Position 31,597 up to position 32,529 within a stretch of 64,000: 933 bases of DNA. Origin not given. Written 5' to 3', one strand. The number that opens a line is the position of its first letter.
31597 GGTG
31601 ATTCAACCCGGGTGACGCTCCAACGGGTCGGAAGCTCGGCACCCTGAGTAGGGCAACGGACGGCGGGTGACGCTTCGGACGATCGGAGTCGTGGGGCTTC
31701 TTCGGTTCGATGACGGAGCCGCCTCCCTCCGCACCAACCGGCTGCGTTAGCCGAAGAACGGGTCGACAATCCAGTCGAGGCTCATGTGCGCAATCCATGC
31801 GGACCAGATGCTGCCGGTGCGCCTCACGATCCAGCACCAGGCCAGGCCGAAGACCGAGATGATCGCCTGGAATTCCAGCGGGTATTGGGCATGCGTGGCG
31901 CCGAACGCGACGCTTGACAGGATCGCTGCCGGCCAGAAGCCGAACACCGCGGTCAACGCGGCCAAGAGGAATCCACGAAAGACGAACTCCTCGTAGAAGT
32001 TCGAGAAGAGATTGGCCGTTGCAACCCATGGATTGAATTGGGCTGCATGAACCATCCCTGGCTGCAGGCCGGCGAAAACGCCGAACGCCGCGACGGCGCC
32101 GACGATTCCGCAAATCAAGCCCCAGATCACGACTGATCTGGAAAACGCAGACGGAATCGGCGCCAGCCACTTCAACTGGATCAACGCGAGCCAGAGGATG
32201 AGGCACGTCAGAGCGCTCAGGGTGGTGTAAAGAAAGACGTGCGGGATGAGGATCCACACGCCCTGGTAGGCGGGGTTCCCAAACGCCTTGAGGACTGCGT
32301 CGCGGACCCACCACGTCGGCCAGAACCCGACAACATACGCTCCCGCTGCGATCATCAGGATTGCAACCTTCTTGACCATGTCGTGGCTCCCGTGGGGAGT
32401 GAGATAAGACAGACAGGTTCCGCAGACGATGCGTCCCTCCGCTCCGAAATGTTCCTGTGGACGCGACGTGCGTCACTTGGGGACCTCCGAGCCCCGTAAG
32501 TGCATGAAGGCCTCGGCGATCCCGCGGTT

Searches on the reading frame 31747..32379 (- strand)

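Call 59: search_protein_families(library=pfam, proteins=[window:31747-32379:-], max_evalue=0.01)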
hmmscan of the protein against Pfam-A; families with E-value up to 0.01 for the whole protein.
window:31747-32379:- (210 aa): 1 family
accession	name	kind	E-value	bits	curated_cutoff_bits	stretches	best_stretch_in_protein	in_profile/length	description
PF02517.21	Rce1-like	-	5.4e-19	68.7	22.4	1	117-204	6-93/93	Type II CAAX prenyl endopeptidase Rce1-like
